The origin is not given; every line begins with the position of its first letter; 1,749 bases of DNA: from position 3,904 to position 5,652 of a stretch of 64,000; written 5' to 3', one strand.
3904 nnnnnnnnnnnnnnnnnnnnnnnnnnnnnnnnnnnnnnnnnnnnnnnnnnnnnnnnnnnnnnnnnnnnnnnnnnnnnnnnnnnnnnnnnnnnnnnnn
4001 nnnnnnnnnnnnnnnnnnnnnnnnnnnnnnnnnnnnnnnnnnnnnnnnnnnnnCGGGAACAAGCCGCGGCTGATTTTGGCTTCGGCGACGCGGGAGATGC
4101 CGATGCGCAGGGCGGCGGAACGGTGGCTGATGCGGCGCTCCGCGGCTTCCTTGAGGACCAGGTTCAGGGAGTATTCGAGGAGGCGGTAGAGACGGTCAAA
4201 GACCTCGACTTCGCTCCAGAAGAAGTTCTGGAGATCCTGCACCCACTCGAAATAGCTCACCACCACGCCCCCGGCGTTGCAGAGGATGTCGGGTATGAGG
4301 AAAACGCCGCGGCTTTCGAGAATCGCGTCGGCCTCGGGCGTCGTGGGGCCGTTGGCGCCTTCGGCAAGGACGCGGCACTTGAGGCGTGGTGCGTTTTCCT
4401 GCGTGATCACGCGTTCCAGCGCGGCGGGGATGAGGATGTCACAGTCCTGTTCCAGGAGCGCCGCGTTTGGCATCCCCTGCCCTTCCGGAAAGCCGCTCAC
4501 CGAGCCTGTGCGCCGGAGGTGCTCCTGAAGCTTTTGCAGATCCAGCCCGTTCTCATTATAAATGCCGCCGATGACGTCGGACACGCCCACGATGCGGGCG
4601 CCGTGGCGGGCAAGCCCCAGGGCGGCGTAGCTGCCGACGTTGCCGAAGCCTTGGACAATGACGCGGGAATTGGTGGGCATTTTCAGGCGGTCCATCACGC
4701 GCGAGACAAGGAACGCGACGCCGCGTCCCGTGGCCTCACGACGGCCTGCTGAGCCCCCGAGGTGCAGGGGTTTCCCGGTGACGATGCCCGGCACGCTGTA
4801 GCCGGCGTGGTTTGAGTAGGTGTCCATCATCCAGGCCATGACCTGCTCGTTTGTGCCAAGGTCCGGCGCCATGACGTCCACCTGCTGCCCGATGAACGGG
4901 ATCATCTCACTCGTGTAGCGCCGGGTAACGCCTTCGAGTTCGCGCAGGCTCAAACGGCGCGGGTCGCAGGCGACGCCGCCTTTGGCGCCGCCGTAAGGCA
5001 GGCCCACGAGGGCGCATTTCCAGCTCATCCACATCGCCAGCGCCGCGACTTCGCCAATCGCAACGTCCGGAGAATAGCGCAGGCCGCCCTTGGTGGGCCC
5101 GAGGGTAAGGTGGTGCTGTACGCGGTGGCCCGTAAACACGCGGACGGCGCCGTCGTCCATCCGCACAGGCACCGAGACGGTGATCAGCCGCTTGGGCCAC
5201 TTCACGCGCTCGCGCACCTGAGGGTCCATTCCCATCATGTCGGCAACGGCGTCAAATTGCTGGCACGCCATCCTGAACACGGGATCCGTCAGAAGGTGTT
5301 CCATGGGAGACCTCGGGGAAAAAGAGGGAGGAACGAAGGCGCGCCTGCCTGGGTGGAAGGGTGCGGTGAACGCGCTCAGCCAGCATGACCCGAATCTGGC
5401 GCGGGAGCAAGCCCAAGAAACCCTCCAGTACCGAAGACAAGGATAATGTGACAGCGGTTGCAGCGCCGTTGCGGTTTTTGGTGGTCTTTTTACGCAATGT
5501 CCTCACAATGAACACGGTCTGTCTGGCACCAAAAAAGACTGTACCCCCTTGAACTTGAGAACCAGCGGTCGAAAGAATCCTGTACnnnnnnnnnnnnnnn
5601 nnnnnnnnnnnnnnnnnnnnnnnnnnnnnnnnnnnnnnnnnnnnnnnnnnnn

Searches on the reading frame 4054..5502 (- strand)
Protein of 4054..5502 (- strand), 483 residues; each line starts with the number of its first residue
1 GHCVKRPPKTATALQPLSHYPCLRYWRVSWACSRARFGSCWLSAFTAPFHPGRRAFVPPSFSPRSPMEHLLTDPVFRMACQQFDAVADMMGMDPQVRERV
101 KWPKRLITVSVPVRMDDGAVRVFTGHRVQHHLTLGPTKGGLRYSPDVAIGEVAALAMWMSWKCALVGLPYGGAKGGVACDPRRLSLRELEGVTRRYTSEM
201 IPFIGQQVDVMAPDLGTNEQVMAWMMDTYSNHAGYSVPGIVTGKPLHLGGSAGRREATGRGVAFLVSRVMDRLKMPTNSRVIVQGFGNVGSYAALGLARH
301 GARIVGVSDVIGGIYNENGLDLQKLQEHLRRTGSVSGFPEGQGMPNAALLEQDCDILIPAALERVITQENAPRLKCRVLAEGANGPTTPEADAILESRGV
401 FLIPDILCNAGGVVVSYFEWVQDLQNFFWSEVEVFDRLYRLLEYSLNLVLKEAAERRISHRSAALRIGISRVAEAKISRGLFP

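Call 27: search_protein_families(library=pfam, proteins=[window:4054-5502:-], max_evalue=0.0001)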
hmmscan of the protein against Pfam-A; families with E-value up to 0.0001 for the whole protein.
window:4054-5502:- (483 aa): 2 families
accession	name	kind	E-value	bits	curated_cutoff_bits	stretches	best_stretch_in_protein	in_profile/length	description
PF00208.27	ELFV_dehydrog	-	5.9e-74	249.2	23.4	1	249-480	1-241/241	Glutamate/Leucine/Phenylalanine/Valine dehydrogenase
PF02812.23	ELFV_dehydrog_N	-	1.4e-54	183.7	25.3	1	103-230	1-128/129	Glu/Leu/Phe/Val dehydrogenase, dimerisation domain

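Call 31: find_related_loci(query=window:4054-5343:-, collection=genome_contigs, flank=2000)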
Query window:4054-5343:- (430 aa) in genome_contigs; peptide patterns used: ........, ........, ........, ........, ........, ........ (x = any residue, [..] = any of these).
600 stretches matched a pattern (row limit reached: there are more); 550 encode a relative of the query (tblastn E <= 1e-3); the best 80 are kept; 80 distinct loci.
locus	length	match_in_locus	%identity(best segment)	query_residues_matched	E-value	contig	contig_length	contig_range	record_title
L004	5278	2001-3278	69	6-430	0e+0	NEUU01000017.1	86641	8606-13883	MAG: Verrucomicrobia bacterium Tous-C9LFEB Verrucomicrobia-Tous-C9LFEB-C17, whole genome shotgun sequence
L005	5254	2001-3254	68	14-430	0e+0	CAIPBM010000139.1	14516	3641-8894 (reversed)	MAG: uncultured Verrucomicrobia bacterium isolate I3-5_bin-000 genome assembly, contig: bin-000:139/194, whole genome sh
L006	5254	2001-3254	69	14-430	0e+0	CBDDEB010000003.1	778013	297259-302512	MAG: Candidatus Methylacidiphilales bacterium isolate 8fa3c88c-fa68-4545-8ade-3ac6cd27f3cd genome assembly, contig: ctg1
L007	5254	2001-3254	68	14-430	0e+0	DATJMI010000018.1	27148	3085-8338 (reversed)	MAG TPA_asm: Candidatus Methylacidiphilales bacterium isolate SMAG_U14831 k141_2289379, whole genome shotgun sequence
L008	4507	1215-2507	66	6-430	0e+0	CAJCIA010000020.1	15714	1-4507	Betaproteobacteria bacterium isolate BOG_genome_mining.10 genome assembly, contig: k141_8519513, whole genome shotgun se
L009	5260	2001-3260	67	12-430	0e+0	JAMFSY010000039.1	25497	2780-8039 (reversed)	MAG: Candidatus Methylacidiphilales bacterium isolate NGEE_A_bin15 k127_214507, whole genome shotgun sequence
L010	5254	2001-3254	67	14-430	0e+0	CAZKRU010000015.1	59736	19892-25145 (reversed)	MAG TPA_asm: uncultured Verrucomicrobiota bacterium isolate SRP287051_co2_250 genome assembly, contig: NODE_1160_length_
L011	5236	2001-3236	67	21-430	0e+0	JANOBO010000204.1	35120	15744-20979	MAG: Verrucomicrobiaceae bacterium isolate VAR_18_concoct_94_sub VAR_18_k141_4066165, whole genome shotgun sequence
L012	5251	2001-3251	66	16-430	0e+0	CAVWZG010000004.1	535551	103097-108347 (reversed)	MAG: uncultured Verrucomicrobiae bacterium isolate MFD09286.bin.1.251 genome assembly, contig: contig_67082, whole genom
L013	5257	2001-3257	68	13-430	0e+0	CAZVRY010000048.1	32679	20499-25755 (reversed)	MAG TPA_asm: uncultured Verrucomicrobiota bacterium isolate SRP323723_co1_127 genome assembly, contig: NODE_1098_length_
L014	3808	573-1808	67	21-430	0e+0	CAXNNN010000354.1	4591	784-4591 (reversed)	MAG: Verrucomicrobiaceae bacterium isolate AE-24oct19-81 genome assembly, contig: AE-24oct19-C39523, whole genome shotgu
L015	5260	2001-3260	65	12-430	0e+0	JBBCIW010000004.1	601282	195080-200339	MAG: Chthoniobacteraceae bacterium isolate MAG_CPA_09 P10A_000000074821, whole genome shotgun sequence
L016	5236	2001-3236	64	21-430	0e+0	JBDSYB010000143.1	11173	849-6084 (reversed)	MAG: Verrucomicrobiota bacterium isolate cluster1_bin.665 k127_6159789, whole genome shotgun sequence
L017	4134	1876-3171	64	1-430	0e+0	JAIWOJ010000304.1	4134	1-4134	MAG: Prosthecobacter sp. isolate W1111 contig-61_19859, whole genome shotgun sequence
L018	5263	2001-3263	66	12-430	0e+0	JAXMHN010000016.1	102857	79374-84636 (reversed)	MAG: Verrucomicrobiota bacterium isolate STL-VER5 C3.50.fa-16, whole genome shotgun sequence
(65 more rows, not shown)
